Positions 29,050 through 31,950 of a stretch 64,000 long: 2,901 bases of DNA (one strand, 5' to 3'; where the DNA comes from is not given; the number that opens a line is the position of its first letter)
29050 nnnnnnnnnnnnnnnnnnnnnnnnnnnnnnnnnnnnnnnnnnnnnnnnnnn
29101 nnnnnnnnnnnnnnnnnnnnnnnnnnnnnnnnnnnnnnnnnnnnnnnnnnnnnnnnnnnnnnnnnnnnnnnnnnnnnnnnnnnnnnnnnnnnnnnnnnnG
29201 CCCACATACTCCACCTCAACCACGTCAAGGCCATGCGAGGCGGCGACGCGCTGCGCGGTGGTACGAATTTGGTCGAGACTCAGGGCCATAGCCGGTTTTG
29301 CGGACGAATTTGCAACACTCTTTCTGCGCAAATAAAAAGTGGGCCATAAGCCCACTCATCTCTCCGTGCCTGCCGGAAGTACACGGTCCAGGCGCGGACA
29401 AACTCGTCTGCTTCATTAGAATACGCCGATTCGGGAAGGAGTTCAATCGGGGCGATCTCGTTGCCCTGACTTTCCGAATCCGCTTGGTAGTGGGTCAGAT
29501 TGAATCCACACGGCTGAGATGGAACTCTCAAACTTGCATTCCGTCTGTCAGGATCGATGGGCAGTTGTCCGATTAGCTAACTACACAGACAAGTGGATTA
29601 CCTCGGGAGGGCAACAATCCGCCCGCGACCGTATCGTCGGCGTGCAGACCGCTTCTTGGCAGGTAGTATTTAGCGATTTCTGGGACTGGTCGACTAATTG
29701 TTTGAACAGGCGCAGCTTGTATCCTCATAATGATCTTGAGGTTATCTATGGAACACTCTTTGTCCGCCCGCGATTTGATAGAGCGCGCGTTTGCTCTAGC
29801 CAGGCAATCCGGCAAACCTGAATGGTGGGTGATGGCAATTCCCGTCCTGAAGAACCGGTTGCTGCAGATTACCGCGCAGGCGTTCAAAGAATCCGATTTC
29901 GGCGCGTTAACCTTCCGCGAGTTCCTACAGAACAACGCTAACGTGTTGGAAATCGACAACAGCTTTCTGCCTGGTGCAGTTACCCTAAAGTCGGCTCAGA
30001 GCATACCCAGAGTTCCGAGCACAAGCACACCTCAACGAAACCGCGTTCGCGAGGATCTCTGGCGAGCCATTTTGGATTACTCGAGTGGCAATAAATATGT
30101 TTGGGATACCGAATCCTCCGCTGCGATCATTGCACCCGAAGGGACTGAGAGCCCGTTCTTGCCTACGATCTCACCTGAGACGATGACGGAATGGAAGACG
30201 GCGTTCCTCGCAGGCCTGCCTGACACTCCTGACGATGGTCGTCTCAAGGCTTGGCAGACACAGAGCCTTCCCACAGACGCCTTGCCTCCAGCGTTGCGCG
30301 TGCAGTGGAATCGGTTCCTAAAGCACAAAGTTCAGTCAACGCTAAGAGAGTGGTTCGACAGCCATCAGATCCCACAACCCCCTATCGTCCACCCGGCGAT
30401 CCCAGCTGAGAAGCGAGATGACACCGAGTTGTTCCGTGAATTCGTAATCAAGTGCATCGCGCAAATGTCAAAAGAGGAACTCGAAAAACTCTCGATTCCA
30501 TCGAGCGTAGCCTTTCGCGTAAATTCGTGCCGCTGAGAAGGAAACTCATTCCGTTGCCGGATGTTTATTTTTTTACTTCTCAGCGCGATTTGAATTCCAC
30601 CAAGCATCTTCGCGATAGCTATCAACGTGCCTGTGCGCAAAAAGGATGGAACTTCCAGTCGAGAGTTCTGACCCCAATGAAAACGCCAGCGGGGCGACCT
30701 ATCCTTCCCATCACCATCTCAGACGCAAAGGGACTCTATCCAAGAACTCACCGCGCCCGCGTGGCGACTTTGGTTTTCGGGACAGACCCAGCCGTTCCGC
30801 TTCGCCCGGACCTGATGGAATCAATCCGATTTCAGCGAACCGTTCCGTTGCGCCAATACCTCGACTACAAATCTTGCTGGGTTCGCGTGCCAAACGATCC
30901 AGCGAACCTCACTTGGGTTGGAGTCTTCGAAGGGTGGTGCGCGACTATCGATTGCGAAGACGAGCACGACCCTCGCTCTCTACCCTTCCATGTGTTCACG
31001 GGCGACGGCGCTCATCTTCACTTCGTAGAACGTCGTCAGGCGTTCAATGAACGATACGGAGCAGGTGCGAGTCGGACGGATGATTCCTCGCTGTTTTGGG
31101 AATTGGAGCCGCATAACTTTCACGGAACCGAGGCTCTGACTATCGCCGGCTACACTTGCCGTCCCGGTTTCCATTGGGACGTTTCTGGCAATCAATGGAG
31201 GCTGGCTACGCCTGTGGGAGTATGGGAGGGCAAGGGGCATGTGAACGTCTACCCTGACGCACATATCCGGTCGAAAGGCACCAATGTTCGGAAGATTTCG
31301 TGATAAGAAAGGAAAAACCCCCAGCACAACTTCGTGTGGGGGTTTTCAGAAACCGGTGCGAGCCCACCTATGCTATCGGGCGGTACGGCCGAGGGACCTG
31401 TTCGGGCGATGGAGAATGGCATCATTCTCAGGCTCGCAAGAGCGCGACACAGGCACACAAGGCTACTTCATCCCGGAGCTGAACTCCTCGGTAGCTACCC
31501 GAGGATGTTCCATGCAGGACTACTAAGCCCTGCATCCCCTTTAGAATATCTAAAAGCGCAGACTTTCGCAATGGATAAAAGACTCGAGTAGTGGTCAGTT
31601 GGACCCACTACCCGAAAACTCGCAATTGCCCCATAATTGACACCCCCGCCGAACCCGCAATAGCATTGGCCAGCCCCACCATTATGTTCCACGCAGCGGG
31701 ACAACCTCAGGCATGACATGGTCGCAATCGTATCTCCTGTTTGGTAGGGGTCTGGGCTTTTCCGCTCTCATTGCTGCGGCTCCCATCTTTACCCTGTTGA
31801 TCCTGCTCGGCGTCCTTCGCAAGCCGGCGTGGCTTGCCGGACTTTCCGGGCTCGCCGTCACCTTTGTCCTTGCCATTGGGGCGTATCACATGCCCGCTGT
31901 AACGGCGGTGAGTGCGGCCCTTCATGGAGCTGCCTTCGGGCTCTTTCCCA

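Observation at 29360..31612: Compositionally foreign two-gene islet: OST-HTH-like protein plus His-motif protein of unknown family (best candidate for an undescribed system)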

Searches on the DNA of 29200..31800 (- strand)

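Call 36: search_rna_families(source=window, start=29200, end=31800, threshold=evalue, max_evalue=1, show_alignments=2)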
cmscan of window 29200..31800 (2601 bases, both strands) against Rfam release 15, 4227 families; matches with E-value up to 1: 0.
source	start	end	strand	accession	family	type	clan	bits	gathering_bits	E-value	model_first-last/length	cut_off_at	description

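Call 50: build_rna_model(alignment_id=A6, structure=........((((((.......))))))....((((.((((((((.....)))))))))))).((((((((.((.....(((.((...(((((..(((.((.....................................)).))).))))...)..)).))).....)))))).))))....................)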
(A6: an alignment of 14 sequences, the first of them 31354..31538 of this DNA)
Model R1 built from alignment A6 (14 sequences, 196 columns); structure: as given.
model positions 180; base pairs 43; branch points 2; effective number of sequences 2.25; information 0.59 bits per position. Calibrated on 0.2 Mb of random sequence (short: E-values are rough).
structure used (alignment columns):
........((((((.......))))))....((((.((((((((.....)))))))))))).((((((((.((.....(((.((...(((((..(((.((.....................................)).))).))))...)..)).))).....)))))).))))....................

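Call 51: search_with_rna_model(model_id=R1, sources=[window, L001, L002, L004, L005, L007, L008, L009, L010, L011, L012, L014, L015, L016, L017, L018, L019, L020, L021, L022, L023, L024, L025, L026, L027, L028], max_evalue=1, make_alignment=false)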
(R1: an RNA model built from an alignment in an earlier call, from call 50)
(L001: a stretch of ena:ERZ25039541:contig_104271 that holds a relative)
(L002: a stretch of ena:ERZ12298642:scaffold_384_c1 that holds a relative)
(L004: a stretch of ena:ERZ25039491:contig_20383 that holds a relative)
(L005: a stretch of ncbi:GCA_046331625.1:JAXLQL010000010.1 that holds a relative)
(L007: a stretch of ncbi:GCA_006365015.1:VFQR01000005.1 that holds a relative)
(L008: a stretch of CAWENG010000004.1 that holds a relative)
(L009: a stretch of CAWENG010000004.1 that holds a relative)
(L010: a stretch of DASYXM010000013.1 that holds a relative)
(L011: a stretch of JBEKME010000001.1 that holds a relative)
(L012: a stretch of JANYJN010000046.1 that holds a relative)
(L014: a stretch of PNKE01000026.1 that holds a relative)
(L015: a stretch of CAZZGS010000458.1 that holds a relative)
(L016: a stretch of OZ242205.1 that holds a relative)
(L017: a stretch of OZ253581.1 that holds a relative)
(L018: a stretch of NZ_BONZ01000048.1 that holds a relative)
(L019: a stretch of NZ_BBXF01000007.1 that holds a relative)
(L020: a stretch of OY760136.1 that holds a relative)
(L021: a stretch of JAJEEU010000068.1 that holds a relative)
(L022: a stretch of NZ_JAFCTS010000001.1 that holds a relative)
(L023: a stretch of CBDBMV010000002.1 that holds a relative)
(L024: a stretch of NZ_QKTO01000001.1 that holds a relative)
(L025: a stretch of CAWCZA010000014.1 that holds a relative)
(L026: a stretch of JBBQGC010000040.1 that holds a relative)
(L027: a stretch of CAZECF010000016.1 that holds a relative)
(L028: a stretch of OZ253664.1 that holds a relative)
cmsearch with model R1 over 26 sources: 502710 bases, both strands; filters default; matches with E-value up to 1: 18.
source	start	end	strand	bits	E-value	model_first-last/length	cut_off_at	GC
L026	10736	10911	-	172.9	8.3e-41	1-180/180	no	0.55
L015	3409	3588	-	171.1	2.4e-40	1-180/180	no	0.48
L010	11610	11792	-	165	7.5e-39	1-180/180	no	0.6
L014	11605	11783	-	164.3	1.1e-38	1-180/180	no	0.55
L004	9610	9791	-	164.2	1.2e-38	1-180/180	no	0.59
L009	11610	11791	-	164.2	1.2e-38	1-180/180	no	0.59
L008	11615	11796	-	161.3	6.5e-38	1-180/180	no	0.58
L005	9606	9783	-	160.7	9e-38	1-180/180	no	0.58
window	31357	31538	-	160.6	9.7e-38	1-180/180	no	0.6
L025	11570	11748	-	154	4.3e-36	1-180/180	no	0.54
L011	11616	11796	-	153.6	5.2e-36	1-180/180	no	0.56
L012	6233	6411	-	150.7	2.8e-35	1-180/180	no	0.56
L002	8793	8973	-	146.8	2.5e-34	1-180/180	no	0.57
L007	3017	3200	-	145.9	4.2e-34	1-180/180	no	0.49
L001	8800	8981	-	107.9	1.2e-24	1-180/180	no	0.56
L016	11593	11782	-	42.5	2.1e-08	1-180/180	no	0.64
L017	11580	11766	-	41.5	3.7e-08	1-180/180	no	0.63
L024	11748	11935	+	16.9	0.048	1-180/180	no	0.6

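Call 56: search_with_rna_model(model_id=R1, sources=[L029, L030, L031, L032, L033, L034, L035, L036, L037, L038, L039, L040, L041, L042, L043, L044, L045, L046, L047, L048, L049, L050, L051, L052, L053, L054, L055, L056, L057, L058, L059, L060, L061, L062, L063, L064, L065, L066, L067, L068, L069, L070, L071, L072, L073, L074, L075, L076, L077, L078, L079, L080, L081, L082, L083, L084, L085, L086, L087, L088, L089, L090, L091, L092, L093, L094, L095, L096, L097, L098, L099, L100, L101, L102, L103, L104, L105, L106, L107, L108, L109, L110], max_evalue=0.001, make_alignment=true)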
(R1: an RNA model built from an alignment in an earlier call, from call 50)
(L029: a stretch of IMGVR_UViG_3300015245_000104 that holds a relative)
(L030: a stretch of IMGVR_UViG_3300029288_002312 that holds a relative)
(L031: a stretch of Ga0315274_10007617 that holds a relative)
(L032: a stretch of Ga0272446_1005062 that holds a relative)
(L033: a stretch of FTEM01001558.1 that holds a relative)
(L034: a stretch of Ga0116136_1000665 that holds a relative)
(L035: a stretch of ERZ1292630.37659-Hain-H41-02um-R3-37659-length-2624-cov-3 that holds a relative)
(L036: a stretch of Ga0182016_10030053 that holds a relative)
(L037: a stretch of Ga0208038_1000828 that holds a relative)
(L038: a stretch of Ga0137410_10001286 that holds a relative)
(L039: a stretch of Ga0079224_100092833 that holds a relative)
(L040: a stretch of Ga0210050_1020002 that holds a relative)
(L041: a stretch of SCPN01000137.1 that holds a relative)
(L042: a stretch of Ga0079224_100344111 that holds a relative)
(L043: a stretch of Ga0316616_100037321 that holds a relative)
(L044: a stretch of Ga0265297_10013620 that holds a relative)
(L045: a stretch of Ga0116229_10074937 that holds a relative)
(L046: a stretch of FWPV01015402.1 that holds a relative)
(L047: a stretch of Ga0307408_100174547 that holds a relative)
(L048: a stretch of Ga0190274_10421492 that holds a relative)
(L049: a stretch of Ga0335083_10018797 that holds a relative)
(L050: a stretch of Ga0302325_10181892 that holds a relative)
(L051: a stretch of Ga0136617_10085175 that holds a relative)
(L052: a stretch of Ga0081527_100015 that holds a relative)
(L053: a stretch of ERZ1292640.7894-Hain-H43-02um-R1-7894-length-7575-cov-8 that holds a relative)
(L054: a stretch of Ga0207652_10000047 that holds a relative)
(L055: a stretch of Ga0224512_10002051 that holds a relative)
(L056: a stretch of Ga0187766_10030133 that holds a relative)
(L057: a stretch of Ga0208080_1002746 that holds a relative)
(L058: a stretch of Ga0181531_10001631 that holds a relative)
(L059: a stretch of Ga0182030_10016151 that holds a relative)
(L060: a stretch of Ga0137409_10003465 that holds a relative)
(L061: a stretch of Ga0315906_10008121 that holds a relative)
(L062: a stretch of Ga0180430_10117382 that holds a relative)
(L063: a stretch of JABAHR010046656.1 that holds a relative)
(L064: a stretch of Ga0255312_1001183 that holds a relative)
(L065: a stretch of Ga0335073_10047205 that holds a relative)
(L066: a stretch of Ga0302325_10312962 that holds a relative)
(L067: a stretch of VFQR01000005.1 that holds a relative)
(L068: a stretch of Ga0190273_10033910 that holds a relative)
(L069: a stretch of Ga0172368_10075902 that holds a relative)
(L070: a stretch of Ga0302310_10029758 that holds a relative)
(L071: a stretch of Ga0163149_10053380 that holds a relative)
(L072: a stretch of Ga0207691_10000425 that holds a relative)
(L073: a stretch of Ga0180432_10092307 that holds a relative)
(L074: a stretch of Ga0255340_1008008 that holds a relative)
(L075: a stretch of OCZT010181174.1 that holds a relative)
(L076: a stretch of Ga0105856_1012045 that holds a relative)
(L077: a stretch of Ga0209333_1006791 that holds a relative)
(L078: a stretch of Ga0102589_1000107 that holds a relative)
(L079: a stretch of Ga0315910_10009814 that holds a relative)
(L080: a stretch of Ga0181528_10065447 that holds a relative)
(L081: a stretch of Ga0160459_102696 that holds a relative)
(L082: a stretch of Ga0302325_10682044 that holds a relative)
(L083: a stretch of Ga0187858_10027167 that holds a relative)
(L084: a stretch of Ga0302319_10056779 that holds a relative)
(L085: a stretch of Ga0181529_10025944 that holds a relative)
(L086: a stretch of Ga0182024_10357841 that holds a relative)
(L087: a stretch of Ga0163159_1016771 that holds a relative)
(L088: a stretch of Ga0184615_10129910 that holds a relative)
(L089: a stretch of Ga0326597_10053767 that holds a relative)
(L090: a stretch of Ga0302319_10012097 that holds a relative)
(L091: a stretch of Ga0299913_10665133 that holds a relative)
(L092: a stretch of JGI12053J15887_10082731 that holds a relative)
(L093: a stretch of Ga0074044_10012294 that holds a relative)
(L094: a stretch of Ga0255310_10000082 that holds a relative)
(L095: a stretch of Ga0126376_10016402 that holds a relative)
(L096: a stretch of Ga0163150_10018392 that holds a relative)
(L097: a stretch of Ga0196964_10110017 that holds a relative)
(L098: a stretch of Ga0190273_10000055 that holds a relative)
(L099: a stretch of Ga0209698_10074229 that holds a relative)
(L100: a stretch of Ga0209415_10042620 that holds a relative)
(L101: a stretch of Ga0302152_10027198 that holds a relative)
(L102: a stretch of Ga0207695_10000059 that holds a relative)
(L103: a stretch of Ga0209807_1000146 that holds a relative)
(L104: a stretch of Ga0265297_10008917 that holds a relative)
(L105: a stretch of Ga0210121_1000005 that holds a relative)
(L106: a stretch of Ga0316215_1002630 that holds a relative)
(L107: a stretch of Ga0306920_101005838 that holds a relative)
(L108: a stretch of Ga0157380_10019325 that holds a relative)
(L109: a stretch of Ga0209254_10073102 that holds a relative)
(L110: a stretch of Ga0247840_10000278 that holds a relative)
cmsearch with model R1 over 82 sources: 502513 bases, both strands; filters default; matches with E-value up to 0.001: 26.
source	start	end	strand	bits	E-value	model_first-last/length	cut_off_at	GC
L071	2257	2436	-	171.1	2.4e-40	1-180/180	no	0.48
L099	2484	2667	+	163.4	1.9e-38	1-180/180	no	0.53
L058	3185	3363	+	162.9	2.5e-38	1-180/180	no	0.55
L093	3841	4019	+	162.9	2.5e-38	1-180/180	no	0.55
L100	81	262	+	160.3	1.2e-37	1-180/180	no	0.58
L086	1438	1619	-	158.9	2.6e-37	1-180/180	no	0.58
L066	521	703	+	158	4.1e-37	1-180/180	no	0.58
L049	4694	4874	-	157.8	4.6e-37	1-180/180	no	0.59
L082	1091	1270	-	156.4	1e-36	1-180/180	no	0.56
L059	12054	12232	+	155.3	2e-36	1-180/180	no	0.54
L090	5813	5991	-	155.3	2e-36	1-180/180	no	0.54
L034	2717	2897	-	153.6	5.2e-36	1-180/180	no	0.56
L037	6281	6461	+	153.6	5.2e-36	1-180/180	no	0.56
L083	2268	2448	+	153.6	5.2e-36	1-180/180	no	0.56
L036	4238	4416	+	152.8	8.4e-36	1-180/180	no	0.54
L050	433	611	+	150.7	2.8e-35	1-180/180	no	0.56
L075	362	540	-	149.6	5.1e-35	1-180/180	no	0.54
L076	2194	2373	+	147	2.2e-34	1-180/180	no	0.56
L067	3017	3200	-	145.9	4.2e-34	1-180/180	no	0.49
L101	1017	1200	-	143.3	1.9e-33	1-180/180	no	0.57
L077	2765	2936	-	141.2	6.1e-33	1-180/180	no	0.56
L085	2241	2421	+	141.1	6.7e-33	1-180/180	no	0.56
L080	1506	1685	+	139.1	2e-32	1-180/180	no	0.58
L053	2253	2434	-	134.4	3.2e-31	1-180/180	no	0.56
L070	908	1081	+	124.1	1.1e-28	1-180/180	no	0.51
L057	8028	8152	+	94.3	2.9e-21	1-124/180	3'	0.5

Alignment A7: 26 matches aligned to the model, 205 columns, each read 5' to 3' on its own strand. Consensus structure (alignment columns), stored with it:
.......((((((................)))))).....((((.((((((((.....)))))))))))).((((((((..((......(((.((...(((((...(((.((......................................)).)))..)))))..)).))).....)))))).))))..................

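Call 59: search_with_rna_model(model_id=R1, sources=[window, L001, L002, L005, L007, L008, L009, L010, L011, L012, L014, L015, L016, L017, L025, L026, L071, L099, L058, L100, L086, L066, L049, L082, L059, L034, L036, L050, L075, L076, L101, L077, L085, L080, L053, L070], max_evalue=0.00001, make_alignment=true)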
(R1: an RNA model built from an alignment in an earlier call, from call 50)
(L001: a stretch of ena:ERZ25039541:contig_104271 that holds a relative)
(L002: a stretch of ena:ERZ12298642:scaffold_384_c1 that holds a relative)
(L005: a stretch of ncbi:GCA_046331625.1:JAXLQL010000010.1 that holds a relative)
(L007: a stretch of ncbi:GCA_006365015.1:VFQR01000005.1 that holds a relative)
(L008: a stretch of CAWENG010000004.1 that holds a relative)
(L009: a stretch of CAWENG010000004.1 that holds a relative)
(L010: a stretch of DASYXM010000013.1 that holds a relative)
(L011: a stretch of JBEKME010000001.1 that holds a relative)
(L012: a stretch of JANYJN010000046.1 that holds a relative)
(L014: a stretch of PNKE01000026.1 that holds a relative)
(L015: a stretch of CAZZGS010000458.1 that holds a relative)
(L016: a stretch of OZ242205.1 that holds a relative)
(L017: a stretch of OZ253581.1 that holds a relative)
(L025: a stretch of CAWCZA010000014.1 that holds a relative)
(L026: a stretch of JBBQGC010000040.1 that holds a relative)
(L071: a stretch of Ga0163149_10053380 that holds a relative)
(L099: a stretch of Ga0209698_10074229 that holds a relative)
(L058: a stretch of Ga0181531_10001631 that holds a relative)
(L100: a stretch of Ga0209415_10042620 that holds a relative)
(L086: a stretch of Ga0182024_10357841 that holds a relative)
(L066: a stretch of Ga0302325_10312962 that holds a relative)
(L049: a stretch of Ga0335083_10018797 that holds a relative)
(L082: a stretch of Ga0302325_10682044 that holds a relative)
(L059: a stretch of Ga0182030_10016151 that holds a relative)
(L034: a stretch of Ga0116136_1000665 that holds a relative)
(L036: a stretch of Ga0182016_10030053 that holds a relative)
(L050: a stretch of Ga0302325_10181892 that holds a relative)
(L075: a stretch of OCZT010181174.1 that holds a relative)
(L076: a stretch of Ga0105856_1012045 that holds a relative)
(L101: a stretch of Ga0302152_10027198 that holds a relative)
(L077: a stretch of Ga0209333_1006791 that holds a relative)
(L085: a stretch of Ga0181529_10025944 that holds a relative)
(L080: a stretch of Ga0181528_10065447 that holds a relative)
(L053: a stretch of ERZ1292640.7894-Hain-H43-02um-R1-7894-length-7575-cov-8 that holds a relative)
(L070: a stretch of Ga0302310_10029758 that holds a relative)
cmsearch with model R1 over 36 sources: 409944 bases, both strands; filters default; matches with E-value up to 0.00001: 36.
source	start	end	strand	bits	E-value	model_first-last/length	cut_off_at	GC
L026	10736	10911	-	172.9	6.8e-41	1-180/180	no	0.55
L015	3409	3588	-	171.1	1.9e-40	1-180/180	no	0.48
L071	2257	2436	-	171.1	1.9e-40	1-180/180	no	0.48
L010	11610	11792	-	165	6.1e-39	1-180/180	no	0.6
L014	11605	11783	-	164.3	9.1e-39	1-180/180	no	0.55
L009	11610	11791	-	164.2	9.8e-39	1-180/180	no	0.59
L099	2484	2667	+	163.4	1.6e-38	1-180/180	no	0.53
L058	3185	3363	+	162.9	2e-38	1-180/180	no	0.55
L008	11615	11796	-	161.3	5.3e-38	1-180/180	no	0.58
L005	9606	9783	-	160.7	7.4e-38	1-180/180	no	0.58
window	31357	31538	-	160.6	7.9e-38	1-180/180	no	0.6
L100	81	262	+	160.3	9.4e-38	1-180/180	no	0.58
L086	1438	1619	-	158.9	2.1e-37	1-180/180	no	0.58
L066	521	703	+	158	3.4e-37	1-180/180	no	0.58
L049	4694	4874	-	157.8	3.8e-37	1-180/180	no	0.59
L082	1091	1270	-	156.4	8.4e-37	1-180/180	no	0.56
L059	12054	12232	+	155.3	1.6e-36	1-180/180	no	0.54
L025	11570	11748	-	154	3.5e-36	1-180/180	no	0.54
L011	11616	11796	-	153.6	4.2e-36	1-180/180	no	0.56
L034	2717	2897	-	153.6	4.2e-36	1-180/180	no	0.56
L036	4238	4416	+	152.8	6.9e-36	1-180/180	no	0.54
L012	6233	6411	-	150.7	2.3e-35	1-180/180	no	0.56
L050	433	611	+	150.7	2.3e-35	1-180/180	no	0.56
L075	362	540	-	149.6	4.2e-35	1-180/180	no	0.54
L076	2194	2373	+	147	1.8e-34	1-180/180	no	0.56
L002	8793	8973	-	146.8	2e-34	1-180/180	no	0.57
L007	3017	3200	-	145.9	3.4e-34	1-180/180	no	0.49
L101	1017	1200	-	143.3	1.5e-33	1-180/180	no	0.57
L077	2765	2936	-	141.2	5e-33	1-180/180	no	0.56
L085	2241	2421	+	141.1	5.5e-33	1-180/180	no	0.56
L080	1506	1685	+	139.1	1.7e-32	1-180/180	no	0.58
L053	2253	2434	-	134.4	2.6e-31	1-180/180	no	0.56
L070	908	1081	+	124.1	9.2e-29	1-180/180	no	0.51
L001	8800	8981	-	107.9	9.4e-25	1-180/180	no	0.56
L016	11593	11782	-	42.5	1.7e-08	1-180/180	no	0.64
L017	11580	11766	-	41.5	3e-08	1-180/180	no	0.63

Alignment A8: 36 matches aligned to the model, 210 columns, each read 5' to 3' on its own strand. Consensus structure (alignment columns), stored with it:
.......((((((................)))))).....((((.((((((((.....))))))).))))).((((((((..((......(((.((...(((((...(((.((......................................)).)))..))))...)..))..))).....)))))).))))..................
